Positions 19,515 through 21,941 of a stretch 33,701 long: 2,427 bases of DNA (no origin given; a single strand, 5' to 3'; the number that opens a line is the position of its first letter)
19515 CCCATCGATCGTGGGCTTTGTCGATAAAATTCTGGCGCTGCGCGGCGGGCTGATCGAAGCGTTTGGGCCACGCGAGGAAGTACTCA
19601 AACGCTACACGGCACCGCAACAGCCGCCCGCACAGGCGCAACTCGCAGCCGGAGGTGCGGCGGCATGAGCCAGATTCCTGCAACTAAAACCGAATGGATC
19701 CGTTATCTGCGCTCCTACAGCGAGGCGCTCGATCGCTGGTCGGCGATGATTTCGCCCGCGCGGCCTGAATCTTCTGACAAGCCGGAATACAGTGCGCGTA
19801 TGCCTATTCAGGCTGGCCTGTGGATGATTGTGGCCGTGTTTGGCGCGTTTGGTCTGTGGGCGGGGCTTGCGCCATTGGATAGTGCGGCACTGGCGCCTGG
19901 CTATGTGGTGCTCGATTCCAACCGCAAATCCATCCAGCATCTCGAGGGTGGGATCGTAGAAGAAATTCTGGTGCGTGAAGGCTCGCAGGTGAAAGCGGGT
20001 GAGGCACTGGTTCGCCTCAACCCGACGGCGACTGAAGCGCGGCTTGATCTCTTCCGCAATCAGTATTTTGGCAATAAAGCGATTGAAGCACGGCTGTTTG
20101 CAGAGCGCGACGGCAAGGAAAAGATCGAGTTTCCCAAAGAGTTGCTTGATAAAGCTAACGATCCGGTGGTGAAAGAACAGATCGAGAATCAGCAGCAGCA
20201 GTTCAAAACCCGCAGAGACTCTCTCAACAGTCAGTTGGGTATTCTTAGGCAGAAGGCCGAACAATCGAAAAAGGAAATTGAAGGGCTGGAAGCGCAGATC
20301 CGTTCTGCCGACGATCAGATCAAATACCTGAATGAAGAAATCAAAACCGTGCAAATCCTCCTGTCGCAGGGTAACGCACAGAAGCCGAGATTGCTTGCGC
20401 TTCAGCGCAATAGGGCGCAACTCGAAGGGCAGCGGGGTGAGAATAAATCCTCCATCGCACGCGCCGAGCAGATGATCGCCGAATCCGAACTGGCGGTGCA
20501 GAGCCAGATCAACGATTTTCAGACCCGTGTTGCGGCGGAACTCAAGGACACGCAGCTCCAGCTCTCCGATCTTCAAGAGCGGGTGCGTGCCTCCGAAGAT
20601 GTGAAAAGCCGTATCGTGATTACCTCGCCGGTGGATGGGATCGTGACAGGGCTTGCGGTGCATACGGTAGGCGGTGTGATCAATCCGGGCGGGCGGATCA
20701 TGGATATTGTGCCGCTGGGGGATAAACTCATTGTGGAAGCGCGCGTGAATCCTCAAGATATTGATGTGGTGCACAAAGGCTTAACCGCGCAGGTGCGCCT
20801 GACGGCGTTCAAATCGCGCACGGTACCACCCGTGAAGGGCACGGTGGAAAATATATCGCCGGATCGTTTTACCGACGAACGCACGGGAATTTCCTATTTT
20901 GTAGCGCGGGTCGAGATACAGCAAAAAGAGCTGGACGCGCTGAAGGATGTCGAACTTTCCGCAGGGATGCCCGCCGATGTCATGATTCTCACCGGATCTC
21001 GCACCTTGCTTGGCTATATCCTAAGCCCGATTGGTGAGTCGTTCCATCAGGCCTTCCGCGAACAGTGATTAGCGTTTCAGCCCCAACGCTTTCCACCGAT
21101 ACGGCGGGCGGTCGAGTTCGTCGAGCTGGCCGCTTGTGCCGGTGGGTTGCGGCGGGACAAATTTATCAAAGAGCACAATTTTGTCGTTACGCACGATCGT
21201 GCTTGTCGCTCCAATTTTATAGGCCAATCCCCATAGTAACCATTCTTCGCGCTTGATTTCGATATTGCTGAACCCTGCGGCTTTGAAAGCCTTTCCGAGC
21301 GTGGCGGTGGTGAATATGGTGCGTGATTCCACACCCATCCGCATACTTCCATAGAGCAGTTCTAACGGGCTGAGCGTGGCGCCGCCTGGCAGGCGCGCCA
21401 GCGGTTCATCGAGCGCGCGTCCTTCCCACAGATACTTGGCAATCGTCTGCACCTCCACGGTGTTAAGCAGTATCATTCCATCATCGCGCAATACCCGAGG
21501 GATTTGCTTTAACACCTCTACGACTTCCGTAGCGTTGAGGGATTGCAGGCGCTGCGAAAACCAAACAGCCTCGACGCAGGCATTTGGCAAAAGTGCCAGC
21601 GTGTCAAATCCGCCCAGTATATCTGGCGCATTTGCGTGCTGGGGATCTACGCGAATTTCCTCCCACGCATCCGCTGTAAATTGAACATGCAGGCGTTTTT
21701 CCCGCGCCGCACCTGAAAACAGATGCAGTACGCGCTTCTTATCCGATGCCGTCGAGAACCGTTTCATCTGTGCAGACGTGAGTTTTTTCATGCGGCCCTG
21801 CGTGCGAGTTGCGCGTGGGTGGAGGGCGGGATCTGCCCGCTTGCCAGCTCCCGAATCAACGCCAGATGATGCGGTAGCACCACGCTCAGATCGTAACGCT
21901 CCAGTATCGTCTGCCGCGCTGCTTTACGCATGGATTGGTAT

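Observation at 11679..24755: Compact RsaA-like surface-layer island: glycan ABC exporter, methyltransferases, GT4, RTX surface protein, dedicated T1SS and serralysin-type protease in one 13-kb block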

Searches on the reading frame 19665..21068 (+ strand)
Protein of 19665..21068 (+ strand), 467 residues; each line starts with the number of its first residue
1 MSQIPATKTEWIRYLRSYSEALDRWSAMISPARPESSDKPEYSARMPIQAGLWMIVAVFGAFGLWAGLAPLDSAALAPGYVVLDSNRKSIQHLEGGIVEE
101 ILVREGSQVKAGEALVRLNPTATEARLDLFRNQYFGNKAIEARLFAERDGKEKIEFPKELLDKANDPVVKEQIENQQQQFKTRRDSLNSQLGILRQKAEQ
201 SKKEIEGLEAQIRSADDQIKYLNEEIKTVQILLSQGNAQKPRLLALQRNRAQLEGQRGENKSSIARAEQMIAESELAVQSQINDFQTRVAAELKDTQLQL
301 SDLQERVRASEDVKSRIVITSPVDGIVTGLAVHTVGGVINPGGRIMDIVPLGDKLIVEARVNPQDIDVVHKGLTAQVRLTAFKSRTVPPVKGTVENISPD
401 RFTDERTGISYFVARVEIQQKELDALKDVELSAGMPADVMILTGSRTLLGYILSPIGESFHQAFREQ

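Call 3: search_protein_families(library=pfam, proteins=[window:19665-21068:+], max_evalue=0.01)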
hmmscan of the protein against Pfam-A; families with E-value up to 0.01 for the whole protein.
window:19665-21068:+ (467 aa): 5 families
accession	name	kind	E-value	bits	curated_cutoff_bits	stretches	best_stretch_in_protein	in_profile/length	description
PF13437.12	HlyD_3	-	4.2e-18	66.5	22.2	1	318-424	1-101/106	HlyD family secretion protein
PF16576.10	HlyD_D23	-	4.2e-13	49.5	30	1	77-407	8-194/214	Barrel-sandwich domain of CusB or HlyD membrane-fusion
PF13533.13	Biotin_lipoyl_2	-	1.1e-05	25.6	29.8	1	96-119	9-32/32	Biotin-lipoyl like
PF00364.28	Biotin_lipoyl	-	0.00031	21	22.1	0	91-118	46-73/73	Biotin-requiring enzyme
PF19220.6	Rod_CreS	-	0.0011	18.5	100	1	170-312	78-220/359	Crescentin, rod domain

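Call 9: search_protein_families(library=ncbifam, proteins=[window:19665-21068:+], max_evalue=0.01)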
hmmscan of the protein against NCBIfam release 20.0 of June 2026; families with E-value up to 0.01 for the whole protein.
window:19665-21068:+ (467 aa): 11 families
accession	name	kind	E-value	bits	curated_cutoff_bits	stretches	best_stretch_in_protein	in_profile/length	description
TIGR01843.1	type_I_hlyD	subfamily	1.7e-131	439.1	208.65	1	49-467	5-422/422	HlyD family type I secretion periplasmic adaptor subunit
TIGR00998.1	8a0101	subfamily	5.9e-16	58.3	390.8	1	55-398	12-282/334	EmrA/EmrK family multidrug efflux transporter periplasmic adaptor subunit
TIGR01730.1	RND_mfp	subfamily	1.8e-15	56.7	94.9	2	88-134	27-73/322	efflux RND transporter periplasmic adaptor subunit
TIGR03794.1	NHLM_micro_HlyD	equivalog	5.2e-12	45.4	156.2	1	164-403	89-342/421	NHLP bacteriocin system secretion protein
TIGR02971.1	heterocyst_DevB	subfamily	3.8e-10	39.7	129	1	98-398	27-279/327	ABC exporter membrane fusion protein, DevB family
NF045487.1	ASRP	equivalog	1.8e-06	26.9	300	1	174-310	348-472/593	archaea-specific SMC-related protein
NF002939.0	PRK03598.1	equivalog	7.4e-05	22.1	393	1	89-238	46-188/332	secretion protein HlyD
NF007785.0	PRK10476.1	equivalog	0.0004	19.3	376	0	261-408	153-295/347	multidrug transporter subunit MdtN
NF007850.1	PRK10559.1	equivalog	0.0021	17.2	400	1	285-398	116-223/303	p-hydroxybenzoic acid efflux pump subunit AaeA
TIGR02168.1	SMC_prok_B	equivalog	0.0026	15.5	567.35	1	171-311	312-448/1181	chromosome segregation protein SMC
TIGR02169.1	SMC_prok_A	equivalog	0.0098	13.6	729.4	0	171-307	802-941/1165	chromosome segregation protein SMC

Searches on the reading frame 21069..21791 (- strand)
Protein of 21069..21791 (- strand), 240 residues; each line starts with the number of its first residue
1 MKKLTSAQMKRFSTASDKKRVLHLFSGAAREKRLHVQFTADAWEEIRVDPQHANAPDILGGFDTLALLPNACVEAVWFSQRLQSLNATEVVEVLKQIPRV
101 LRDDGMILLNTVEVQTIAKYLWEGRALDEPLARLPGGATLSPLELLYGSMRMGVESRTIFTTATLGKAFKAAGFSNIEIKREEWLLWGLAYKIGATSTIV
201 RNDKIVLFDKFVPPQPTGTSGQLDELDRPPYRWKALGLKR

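Call 3: search_protein_families(library=pfam, proteins=[window:21069-21791:-], max_evalue=0.01)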
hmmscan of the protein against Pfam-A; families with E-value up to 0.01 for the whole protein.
window:21069-21791:- (240 aa): 0 families

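Call 9: search_protein_families(library=ncbifam, proteins=[window:21069-21791:-], max_evalue=0.01)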
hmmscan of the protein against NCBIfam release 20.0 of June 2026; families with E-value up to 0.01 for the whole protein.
window:21069-21791:- (240 aa): 0 families
